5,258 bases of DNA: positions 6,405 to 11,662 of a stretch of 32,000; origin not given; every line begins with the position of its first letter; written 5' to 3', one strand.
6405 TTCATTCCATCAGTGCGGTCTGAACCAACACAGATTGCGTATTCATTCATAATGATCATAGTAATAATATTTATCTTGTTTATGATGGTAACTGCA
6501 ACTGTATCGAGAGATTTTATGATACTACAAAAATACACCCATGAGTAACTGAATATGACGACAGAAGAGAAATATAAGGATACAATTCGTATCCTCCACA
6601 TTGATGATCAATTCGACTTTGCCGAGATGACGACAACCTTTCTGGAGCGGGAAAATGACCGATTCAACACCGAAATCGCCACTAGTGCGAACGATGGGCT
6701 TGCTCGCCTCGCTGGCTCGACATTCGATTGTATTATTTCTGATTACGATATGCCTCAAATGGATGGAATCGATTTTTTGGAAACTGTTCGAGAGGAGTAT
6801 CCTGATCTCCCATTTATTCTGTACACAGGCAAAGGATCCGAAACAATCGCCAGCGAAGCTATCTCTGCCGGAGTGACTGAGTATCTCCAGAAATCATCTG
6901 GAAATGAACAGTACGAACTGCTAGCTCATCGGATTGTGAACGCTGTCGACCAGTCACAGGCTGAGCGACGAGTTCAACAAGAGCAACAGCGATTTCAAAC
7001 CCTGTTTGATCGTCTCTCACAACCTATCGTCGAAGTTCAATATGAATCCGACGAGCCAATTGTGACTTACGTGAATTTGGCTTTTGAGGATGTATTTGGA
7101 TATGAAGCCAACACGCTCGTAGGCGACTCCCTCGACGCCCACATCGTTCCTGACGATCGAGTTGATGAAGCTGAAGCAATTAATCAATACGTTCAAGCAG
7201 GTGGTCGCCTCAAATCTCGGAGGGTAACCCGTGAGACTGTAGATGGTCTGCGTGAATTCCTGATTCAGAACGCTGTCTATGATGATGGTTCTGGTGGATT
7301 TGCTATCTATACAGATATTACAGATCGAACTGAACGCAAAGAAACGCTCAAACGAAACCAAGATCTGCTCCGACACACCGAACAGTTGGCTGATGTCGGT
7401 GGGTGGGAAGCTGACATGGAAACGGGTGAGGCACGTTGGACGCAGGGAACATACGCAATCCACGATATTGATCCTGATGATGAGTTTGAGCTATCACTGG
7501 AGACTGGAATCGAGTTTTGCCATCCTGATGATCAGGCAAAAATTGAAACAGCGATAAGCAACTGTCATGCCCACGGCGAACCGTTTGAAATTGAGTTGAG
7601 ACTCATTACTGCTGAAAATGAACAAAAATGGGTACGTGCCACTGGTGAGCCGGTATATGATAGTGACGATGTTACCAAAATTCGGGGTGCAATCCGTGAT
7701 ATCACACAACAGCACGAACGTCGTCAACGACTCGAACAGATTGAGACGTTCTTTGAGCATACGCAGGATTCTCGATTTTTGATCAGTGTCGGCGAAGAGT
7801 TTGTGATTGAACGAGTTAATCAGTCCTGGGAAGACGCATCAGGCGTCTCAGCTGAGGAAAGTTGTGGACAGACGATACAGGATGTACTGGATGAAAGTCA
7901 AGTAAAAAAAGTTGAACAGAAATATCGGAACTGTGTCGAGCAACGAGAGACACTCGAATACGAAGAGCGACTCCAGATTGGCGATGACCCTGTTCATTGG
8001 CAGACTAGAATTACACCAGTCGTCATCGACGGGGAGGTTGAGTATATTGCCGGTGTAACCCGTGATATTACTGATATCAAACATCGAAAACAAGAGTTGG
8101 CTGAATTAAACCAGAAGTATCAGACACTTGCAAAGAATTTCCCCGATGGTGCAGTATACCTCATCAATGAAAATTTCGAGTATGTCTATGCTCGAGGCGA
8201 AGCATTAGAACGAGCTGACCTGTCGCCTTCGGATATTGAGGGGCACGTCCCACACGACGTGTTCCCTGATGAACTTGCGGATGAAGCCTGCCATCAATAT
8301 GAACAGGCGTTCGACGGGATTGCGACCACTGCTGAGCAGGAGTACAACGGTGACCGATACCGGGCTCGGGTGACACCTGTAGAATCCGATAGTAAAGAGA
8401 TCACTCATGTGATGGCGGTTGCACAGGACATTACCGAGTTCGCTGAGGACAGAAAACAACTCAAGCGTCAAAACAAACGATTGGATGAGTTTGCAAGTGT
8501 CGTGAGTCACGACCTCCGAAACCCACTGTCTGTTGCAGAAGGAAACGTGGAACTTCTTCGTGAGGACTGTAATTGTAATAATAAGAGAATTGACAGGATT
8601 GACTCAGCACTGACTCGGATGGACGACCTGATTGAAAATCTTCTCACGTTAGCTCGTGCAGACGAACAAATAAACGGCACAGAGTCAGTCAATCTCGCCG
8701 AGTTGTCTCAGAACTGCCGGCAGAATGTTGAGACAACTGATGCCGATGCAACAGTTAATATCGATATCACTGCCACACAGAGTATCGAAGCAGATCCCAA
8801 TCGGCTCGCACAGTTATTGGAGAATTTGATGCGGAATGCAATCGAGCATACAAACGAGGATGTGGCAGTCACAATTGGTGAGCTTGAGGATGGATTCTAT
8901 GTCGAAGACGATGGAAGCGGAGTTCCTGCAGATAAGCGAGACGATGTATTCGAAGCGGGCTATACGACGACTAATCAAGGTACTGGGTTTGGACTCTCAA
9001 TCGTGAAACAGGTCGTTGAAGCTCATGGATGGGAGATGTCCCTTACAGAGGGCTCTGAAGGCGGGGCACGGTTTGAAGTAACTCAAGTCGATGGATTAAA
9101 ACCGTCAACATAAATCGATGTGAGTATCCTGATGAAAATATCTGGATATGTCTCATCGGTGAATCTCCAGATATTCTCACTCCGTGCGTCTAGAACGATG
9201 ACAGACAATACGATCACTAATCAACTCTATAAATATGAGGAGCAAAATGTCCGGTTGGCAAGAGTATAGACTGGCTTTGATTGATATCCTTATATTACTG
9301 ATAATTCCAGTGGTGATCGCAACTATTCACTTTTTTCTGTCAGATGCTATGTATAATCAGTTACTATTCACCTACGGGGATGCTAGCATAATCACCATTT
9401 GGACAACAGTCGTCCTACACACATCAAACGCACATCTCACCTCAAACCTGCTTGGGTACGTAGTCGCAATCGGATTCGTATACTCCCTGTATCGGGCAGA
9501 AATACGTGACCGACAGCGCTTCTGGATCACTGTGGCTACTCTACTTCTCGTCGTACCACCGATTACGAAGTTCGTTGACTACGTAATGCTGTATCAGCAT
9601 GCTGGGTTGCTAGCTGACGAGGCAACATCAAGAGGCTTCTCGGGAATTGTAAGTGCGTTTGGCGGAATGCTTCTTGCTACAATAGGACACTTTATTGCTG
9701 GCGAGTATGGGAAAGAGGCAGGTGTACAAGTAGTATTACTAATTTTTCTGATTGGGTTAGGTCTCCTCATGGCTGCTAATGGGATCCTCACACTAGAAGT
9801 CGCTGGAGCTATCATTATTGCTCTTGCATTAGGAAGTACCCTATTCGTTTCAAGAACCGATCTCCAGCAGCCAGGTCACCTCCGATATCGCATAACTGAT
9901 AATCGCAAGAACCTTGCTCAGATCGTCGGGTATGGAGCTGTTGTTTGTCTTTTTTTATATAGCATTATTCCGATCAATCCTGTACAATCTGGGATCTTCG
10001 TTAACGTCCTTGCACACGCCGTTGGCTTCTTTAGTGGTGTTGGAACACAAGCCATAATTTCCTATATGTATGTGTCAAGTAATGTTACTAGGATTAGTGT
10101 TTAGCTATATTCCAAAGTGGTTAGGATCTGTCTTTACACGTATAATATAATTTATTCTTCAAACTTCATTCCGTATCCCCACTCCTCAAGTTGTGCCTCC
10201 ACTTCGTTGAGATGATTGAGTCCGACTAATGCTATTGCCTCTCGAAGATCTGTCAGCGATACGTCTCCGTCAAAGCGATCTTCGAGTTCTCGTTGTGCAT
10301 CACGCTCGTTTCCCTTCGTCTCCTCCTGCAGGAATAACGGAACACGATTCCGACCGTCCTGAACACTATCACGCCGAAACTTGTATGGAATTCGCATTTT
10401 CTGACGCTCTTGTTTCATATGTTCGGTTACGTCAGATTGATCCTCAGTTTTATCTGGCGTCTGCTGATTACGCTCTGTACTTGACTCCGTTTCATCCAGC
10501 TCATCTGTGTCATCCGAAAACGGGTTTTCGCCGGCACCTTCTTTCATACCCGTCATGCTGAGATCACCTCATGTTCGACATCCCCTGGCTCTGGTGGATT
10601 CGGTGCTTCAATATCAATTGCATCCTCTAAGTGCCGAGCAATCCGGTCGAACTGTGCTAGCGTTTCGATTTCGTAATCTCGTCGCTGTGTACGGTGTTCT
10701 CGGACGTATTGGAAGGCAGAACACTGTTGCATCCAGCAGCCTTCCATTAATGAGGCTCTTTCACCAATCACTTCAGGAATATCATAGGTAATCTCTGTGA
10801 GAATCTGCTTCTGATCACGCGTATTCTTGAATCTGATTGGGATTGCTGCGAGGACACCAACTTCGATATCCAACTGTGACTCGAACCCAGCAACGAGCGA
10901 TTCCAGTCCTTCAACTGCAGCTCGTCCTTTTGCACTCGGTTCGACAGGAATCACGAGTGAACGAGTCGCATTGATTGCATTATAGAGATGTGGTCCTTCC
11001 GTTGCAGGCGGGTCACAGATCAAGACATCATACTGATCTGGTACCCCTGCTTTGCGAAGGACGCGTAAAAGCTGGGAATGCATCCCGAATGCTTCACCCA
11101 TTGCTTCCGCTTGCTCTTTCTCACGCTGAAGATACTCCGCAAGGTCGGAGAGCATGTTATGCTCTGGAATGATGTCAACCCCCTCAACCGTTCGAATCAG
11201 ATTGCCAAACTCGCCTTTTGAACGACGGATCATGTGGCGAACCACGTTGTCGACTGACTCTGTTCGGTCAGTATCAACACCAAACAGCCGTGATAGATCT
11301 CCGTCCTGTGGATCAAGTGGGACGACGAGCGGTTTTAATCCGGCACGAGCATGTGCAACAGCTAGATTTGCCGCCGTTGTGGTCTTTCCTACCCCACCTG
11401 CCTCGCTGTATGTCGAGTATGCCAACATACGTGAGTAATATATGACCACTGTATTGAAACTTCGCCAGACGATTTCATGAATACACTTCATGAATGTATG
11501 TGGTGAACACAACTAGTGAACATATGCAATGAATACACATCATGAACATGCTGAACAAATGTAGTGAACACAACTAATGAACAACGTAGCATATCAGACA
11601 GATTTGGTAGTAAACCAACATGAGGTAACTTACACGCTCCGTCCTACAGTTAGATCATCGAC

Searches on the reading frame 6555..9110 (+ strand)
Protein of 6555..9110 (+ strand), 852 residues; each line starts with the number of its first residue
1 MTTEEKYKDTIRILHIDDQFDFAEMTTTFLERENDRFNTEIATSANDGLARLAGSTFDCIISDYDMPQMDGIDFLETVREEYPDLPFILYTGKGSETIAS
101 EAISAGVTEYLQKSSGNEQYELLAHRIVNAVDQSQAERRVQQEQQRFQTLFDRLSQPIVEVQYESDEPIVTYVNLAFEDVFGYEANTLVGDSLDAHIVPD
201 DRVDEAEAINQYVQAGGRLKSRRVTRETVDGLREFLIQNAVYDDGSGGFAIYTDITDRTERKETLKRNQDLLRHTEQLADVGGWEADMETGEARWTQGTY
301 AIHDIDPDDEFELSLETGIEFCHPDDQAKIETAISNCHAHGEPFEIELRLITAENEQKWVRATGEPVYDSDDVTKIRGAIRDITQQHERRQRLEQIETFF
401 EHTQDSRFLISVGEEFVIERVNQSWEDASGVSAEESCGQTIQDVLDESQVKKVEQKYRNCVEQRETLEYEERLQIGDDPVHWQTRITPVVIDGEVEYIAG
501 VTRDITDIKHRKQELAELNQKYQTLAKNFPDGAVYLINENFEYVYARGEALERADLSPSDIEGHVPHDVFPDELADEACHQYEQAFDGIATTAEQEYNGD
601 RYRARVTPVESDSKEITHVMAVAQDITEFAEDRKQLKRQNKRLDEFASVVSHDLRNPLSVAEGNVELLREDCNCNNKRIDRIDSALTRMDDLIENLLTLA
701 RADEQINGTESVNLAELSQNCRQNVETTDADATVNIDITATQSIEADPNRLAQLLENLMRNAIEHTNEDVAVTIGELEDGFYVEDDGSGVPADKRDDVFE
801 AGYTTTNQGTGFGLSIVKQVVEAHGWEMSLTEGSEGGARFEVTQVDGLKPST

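Call 16: search_protein_families(library=pfam, proteins=[window:6555-9110:+], max_evalue=0.01)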
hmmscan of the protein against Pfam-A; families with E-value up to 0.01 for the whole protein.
window:6555-9110:+ (852 aa): 9 families
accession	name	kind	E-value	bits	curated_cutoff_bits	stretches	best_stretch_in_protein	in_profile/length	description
PF08448.16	PAS_4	-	2e-34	118.6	23.1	3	408-507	7-107/110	PAS fold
PF13426.13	PAS_9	-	3.8e-26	91.8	27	4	410-507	6-103/103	PAS domain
PF08447.18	PAS_3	-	6.5e-26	90.9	25.6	3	294-376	3-85/89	PAS fold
PF00072.30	Response_reg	-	1.5e-20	73.9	30.2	1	13-118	1-104/111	Response regulator receiver domain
PF02518.31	HATPase_c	-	2.5e-20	73.4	26.4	1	747-843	2-106/111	Histidine kinase-, DNA gyrase B-, and HSP90-like ATPase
PF00989.32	PAS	-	5.7e-19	68.6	22.6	2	169-248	22-105/113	PAS fold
PF00512.31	HisKA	-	1.1e-14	54.6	26.9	1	643-704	2-65/66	His Kinase A (phospho-acceptor) domain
PF13188.13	PAS_8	-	5.4e-11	42.4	21.8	1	145-201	1-54/65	PAS domain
PF14598.12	PAS_11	-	0.00058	20.2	25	0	429-487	25-84/109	PAS domain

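Call 64: find_encoding_contigs(protein=window:6555-9110:+, flank=10000, max_places=3)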
Protein window:6555-9110:+ (852 aa): no gene with exactly this product is on record in the collection.

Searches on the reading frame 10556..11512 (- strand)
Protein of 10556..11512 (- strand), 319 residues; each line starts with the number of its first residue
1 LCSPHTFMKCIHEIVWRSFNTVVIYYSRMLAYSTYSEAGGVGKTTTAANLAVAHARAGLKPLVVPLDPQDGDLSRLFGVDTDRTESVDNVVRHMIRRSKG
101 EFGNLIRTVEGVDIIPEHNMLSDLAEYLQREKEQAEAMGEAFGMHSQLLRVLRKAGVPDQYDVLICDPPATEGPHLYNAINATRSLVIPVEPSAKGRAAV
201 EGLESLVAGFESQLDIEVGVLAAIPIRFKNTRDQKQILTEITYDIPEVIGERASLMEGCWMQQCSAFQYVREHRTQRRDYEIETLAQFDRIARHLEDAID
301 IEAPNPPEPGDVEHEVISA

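Call 16: search_protein_families(library=pfam, proteins=[window:10556-11512:-], max_evalue=0.01)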
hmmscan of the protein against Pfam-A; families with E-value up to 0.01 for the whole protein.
window:10556-11512:- (319 aa): 6 families
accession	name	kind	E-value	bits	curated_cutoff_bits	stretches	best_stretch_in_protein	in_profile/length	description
PF13614.12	AAA_31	-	2.5e-19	70.3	27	1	36-208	8-162/177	AAA domain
PF01656.29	CbiA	-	2.4e-10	40.9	25.4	1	36-241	5-99/125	CobQ/CobB/MinD/ParA nucleotide binding domain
PF02374.21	ArsA_ATPase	-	1.3e-06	28.3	24.3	1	38-171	9-135/305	Anion-transporting ATPase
PF10609.15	ParA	-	0.00013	21.9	27.1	1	35-88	9-62/246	NUBPL iron-transfer P-loop NTPase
PF09140.17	MipZ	-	0.00067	19.5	20.7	0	37-79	8-50/262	ATPase MipZ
PF00142.24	Fer4_NifH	-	0.0024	17.8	25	1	38-77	8-47/271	4Fe-4S iron sulfur cluster binding proteins, NifH/frxC family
